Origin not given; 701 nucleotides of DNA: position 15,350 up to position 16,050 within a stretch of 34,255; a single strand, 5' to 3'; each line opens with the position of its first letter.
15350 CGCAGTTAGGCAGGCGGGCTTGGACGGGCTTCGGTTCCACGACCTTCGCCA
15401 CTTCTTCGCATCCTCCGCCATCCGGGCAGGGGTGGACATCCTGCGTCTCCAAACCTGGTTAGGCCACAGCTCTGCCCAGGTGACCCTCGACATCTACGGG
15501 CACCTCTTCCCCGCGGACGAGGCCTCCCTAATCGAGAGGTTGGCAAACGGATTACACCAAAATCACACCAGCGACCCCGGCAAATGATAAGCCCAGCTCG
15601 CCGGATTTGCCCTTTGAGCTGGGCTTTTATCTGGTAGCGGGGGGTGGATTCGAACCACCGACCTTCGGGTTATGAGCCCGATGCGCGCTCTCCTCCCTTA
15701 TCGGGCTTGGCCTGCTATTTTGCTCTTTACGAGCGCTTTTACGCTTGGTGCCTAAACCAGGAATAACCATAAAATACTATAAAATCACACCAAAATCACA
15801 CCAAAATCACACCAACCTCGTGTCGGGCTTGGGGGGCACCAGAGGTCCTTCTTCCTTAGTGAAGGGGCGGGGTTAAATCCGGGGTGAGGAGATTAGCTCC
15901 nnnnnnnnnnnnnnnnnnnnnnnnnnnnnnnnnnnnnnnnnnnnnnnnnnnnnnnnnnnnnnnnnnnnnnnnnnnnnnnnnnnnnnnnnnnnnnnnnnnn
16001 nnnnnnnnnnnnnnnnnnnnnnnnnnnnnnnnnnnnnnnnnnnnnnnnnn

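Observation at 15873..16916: Single polypeptide fusing a dNMP kinase to a nucleoside 2-deoxyribosyltransferase / dNMP N-hydrolase-like domain, at the att-proximal end of the genome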

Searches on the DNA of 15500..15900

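Call 96: search_rna_families(source=window, start=15500, end=15900, threshold=evalue, max_evalue=1, show_alignments=1)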
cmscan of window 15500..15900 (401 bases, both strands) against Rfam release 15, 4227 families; matches with E-value up to 1: 1.
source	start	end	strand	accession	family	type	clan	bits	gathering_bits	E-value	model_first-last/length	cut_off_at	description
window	15635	15698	-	RF00005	tRNA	Gene; tRNA;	CL00001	37.5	29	1.7e-06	1-71/71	no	tRNA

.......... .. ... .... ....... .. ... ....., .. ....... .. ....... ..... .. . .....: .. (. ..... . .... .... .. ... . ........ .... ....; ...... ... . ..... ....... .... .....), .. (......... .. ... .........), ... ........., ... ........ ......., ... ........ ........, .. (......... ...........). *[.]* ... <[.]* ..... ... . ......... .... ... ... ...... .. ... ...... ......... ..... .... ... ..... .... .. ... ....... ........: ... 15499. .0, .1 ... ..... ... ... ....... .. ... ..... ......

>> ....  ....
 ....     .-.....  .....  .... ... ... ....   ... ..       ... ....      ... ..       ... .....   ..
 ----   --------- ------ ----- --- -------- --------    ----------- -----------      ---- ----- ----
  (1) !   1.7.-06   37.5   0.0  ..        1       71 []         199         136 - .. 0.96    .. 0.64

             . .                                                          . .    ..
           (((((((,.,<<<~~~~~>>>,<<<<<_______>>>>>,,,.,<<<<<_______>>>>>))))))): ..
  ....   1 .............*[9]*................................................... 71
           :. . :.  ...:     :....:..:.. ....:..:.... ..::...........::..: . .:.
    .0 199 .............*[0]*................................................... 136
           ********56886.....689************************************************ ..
